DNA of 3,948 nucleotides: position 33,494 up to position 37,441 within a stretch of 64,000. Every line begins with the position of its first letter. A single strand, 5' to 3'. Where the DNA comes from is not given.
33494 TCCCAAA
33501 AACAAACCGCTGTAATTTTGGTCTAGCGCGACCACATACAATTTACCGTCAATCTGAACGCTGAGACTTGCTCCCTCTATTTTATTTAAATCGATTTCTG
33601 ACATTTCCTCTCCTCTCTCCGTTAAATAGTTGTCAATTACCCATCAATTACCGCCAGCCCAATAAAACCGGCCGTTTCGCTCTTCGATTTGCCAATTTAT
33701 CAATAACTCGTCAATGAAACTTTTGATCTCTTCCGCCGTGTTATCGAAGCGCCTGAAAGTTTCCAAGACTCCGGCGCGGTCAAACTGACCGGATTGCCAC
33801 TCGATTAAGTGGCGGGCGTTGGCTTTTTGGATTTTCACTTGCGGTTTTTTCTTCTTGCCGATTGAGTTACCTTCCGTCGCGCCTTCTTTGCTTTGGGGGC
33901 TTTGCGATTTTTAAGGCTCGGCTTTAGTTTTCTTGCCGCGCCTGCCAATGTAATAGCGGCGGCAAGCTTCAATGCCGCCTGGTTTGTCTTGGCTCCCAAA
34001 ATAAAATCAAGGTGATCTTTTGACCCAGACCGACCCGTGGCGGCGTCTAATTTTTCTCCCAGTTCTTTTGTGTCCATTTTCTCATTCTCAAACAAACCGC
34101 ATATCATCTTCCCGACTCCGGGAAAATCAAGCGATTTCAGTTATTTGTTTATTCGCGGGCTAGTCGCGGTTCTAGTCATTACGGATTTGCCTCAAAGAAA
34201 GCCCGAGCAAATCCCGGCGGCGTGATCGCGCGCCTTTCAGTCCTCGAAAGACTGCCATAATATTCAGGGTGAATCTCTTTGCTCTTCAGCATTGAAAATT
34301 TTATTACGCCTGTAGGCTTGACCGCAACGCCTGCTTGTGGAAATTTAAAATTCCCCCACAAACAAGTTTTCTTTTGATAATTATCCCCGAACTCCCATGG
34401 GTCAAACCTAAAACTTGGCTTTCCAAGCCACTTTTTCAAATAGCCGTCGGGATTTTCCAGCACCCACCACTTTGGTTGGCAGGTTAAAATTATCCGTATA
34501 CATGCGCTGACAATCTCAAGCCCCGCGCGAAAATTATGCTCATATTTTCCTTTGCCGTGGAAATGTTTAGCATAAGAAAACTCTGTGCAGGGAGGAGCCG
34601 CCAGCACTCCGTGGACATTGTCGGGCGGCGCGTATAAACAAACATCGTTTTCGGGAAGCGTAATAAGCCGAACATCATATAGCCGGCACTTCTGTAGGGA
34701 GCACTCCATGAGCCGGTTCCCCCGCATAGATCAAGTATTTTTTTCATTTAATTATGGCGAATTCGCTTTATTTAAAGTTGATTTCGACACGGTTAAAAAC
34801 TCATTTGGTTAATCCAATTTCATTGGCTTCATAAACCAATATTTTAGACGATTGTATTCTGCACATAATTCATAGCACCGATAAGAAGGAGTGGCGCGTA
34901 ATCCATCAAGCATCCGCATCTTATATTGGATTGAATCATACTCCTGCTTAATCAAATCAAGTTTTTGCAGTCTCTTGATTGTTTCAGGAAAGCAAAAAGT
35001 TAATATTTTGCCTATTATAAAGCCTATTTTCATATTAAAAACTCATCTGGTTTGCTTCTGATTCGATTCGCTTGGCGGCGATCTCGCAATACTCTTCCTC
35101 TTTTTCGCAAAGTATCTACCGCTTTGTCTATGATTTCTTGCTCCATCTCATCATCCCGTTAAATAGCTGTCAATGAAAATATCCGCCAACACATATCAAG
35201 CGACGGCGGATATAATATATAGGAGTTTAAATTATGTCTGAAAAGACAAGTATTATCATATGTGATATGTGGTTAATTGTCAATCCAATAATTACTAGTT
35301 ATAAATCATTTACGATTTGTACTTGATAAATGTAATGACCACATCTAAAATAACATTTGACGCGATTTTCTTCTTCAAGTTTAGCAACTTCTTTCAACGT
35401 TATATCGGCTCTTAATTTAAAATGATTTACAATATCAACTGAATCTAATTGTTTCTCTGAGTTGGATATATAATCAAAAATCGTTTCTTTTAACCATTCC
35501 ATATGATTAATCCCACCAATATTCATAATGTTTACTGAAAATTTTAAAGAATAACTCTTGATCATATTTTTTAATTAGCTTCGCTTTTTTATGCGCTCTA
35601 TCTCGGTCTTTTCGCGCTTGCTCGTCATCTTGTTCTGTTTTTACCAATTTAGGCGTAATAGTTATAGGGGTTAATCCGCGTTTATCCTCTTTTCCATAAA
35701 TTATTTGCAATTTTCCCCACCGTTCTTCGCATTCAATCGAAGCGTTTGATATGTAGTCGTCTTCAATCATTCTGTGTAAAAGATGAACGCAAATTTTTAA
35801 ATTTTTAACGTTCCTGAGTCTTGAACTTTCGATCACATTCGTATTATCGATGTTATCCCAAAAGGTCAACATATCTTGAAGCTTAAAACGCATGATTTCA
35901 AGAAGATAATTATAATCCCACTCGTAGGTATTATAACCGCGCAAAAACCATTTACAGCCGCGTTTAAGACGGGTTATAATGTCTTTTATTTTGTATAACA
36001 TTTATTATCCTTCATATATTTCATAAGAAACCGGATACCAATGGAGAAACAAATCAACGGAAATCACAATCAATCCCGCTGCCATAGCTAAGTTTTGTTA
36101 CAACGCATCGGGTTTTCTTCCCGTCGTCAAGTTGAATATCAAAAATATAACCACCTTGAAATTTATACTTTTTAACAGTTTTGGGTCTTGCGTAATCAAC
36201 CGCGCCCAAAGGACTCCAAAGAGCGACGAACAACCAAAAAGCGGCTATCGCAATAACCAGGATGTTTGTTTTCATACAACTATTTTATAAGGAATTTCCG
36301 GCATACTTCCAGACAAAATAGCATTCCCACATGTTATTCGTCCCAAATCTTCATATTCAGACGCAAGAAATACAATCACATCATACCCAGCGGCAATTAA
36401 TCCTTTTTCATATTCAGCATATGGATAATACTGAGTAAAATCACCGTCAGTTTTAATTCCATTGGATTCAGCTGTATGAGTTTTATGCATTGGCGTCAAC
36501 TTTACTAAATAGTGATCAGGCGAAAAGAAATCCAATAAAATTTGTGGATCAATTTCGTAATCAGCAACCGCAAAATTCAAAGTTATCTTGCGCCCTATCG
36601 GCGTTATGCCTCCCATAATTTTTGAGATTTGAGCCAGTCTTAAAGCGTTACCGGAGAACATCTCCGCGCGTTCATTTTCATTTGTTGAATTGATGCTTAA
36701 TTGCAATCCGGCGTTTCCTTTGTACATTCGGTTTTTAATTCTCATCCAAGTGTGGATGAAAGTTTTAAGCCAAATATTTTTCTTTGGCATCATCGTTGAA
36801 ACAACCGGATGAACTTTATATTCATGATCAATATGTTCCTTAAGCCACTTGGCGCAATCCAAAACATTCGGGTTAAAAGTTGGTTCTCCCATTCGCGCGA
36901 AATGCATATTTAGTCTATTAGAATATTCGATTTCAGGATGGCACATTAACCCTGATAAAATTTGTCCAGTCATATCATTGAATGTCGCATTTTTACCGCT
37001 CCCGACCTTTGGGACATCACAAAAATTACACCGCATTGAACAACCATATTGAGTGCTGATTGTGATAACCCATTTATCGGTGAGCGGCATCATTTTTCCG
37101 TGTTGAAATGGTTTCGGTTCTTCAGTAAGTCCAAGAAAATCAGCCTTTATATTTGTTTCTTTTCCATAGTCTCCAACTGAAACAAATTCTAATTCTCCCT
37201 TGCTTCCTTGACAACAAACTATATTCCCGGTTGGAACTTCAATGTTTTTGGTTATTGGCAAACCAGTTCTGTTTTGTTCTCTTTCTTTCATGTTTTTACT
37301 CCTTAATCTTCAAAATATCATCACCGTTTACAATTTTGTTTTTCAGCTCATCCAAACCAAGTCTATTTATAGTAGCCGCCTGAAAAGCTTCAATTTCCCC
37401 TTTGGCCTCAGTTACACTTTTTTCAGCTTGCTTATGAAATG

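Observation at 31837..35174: Array of small, G+C-richer gene cassettes each headed by a conserved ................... element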

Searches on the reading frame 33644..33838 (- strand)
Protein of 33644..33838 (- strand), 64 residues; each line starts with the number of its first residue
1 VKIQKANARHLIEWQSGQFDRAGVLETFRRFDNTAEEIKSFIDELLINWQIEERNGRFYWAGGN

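Call 9: search_protein_families(library=pfam, proteins=[window:33644-33838:-], max_evalue=0.1)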
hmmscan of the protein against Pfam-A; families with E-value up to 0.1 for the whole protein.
window:33644-33838:- (64 aa): 0 families

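Call 31: search_protein_families(library=phrogs, proteins=[window:33644-33838:-], max_evalue=0.01)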
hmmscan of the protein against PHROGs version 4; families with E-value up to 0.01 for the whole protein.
window:33644-33838:- (64 aa): 0 families

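Call 95: search_protein_families(library=padloc, proteins=[window:33644-33838:-], max_evalue=0.01)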
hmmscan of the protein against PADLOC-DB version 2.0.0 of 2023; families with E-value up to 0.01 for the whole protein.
window:33644-33838:- (64 aa): 0 families

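Call 99: predict_structure(protein=window:33644-33838:-)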
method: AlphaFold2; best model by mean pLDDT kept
length: 64 residues; sequences in the alignment: 1
mean_pLDDT: 68.8   pTM: 0.49
mean pLDDT of the five models: 68.8, 67.7, 65.9, 65.8, 61.5
residues with pLDDT >= 90: 0; 70-90: 37; 50-70: 26; < 50: 1
segments of 3 or more residues with pLDDT < 50: none
pLDDT, mean of each block of 10 residues (from residue 1): 59 61 72 78 74 74 54
secondary structure, 60 per line:
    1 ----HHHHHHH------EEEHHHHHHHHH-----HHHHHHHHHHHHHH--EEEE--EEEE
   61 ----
elements in order: H5-11 E18-20 H21-29 H35-48 E51-54 E57-60

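Call 101: fold_search(model_id=the predicted structure, library=pdb)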
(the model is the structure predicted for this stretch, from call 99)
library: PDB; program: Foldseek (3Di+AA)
matches with E <= 10: 1143; with E <= 0.001: 0
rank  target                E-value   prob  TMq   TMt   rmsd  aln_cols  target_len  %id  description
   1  7bzh_MODEL_1_A        4.2e-03  1.00  0.59  0.63   3.7        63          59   16  Solution structure of a DNA binding protein from Sulfolobus islandicus (released 2021-04-28)
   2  5v89_C                2.5e-02  1.00  0.64  0.62   3.0        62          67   14  Structure of DCN4 PONY domain bound to CUL1 WHB (released 2017-05-24)
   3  8hd2                  4.2e-02  0.99  0.56  0.15   3.7        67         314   19  Crystal structure of SAM dependent methyltransferase encoded in type II fatty acid biosynthesis gene cluster from ladder (released 2023-05-17)
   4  8caf_H                7.1e-02  0.99  0.64  0.58   3.2        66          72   17  N8C_Fab3b in complex with NEDD8-CUL1(WHB) (released 2023-09-13)
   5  8caf_E                7.1e-02  0.99  0.63  0.54   3.2        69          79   16  N8C_Fab3b in complex with NEDD8-CUL1(WHB) (released 2023-09-13)
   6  5n35                  9.9e-02  0.98  0.60  0.63   3.5        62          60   11  Gadolinium phased PBP2 (SSO6202) at 2.2 Ang (released 2017-05-17)
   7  7shk_A                1.1e-01  0.98  0.65  0.07   3.2        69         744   14  Structure of Xenopus laevis CRL2Lrr1 (State 1) (released 2021-12-08)
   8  8ij1_A                1.1e-01  0.97  0.61  0.07   3.5        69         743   14  Protomer 1 and 2 of the asymmetry trimer of the Cul2-Rbx1-EloBC-FEM1B ubiquitin ligase complex (released 2024-02-28)
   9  9efm_J                1.1e-01  0.97  0.61  0.15   3.3        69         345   17  Cryo-EM structure of COP9 signalosome precatalytic state with neddylated cullin-1 (released 2025-12-03)
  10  3o6b_H                1.1e-01  0.96  0.61  0.59   4.0        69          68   10  A Dual E3 Mechanism for Rub1 Ligation to Cdc53: Dcn1(P)-Cdc53(WHB) low resolution (released 2010-09-15)
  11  7clf_A                1.1e-01  0.91  0.51  0.14   3.3        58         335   16  PigF with SAH (released 2021-07-28)
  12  1wsu_D                1.2e-01  0.98  0.61  0.37   3.0        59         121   14  C-terminal domain of elongation factor selB complexed with SECIS RNA (released 2005-01-25)
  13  3tdz_D                1.4e-01  0.97  0.62  0.55   3.2        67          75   16  N-terminal acetylation acts as an avidity enhancer within an interconnected multiprotein complex: Structure of a human (released 2011-10-12)
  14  4p5o_C                1.5e-01  0.97  0.63  0.15   3.4        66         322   15  Structure of an RBX1-UBC12~NEDD8-CUL1-DCN1 complex: a RING-E3-E2~ubiquitin-like protein-substrate intermediate trapped (released 2014-07-02)
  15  9xzj_C                1.6e-01  0.97  0.63  0.07   3.2        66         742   15  Cryo-EM structure of F-box helicase 1 (FBH1) bound to an SCF ubiquitin ligase complex and a 3-way DNA fork (consensus  (released 2026-01-28)
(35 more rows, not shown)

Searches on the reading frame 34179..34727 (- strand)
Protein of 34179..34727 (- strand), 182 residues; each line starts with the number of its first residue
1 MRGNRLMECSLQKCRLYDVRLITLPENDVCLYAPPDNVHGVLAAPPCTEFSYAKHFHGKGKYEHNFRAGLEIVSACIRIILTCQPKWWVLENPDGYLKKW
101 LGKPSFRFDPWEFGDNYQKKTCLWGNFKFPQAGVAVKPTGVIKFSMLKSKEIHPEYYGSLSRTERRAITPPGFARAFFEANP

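Call 9: search_protein_families(library=pfam, proteins=[window:34179-34727:-], max_evalue=0.1)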
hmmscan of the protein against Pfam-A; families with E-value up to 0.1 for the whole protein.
window:34179-34727:- (182 aa): 1 family
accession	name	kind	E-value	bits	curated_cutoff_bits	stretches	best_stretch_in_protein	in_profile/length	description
PF00145.23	DNA_methylase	-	1.5e-05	25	22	1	36-99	60-117/324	C-5 cytosine-specific DNA methylase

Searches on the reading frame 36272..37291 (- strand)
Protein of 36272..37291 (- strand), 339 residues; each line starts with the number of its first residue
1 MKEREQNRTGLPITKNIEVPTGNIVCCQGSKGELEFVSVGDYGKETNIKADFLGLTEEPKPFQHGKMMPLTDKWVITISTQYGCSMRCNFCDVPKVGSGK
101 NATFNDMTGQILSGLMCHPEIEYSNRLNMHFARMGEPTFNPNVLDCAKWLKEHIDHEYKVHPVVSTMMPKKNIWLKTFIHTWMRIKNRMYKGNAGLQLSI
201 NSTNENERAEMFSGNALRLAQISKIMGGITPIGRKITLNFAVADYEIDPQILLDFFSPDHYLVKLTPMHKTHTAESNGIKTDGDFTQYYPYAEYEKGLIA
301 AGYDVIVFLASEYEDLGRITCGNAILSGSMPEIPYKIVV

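Call 20: find_related_loci(query=window:36272-37291:-, collection=viral_contigs, flank=10000)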
Query window:36272-37291:- (339 aa) in viral_contigs; peptide patterns used: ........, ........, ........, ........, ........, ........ (x = any residue, [..] = any of these).
20 stretches matched a pattern; 18 encode a relative of the query (tblastn E <= 1e-3); 18 distinct loci.
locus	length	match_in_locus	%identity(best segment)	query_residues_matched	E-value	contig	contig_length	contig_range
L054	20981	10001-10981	69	13-339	5e-162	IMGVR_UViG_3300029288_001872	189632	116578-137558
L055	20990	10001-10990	68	9-338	5e-155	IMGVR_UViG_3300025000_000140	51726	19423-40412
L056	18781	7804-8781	66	11-336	4e-153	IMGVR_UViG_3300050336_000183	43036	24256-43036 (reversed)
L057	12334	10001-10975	65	11-335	6e-152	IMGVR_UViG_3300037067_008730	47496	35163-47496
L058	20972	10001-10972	65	13-336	3e-149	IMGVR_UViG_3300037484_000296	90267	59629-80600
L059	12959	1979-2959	64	13-339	9e-149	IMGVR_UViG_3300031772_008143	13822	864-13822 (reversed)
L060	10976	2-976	64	15-339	3e-148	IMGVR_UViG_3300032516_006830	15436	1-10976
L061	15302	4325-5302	66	11-336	2e-147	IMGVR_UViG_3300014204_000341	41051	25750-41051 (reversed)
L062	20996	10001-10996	62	5-336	2e-146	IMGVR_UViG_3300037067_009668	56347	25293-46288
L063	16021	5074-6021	65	11-326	1e-144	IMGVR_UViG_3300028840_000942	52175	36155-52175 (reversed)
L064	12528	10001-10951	64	13-329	9e-144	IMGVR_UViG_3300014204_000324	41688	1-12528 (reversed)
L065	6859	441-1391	63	11-335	8e-144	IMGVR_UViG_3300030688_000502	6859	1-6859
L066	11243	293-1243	63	11-335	1e-143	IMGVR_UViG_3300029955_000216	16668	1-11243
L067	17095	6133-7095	63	11-331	2e-143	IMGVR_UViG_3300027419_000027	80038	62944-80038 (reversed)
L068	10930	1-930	64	19-336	7e-142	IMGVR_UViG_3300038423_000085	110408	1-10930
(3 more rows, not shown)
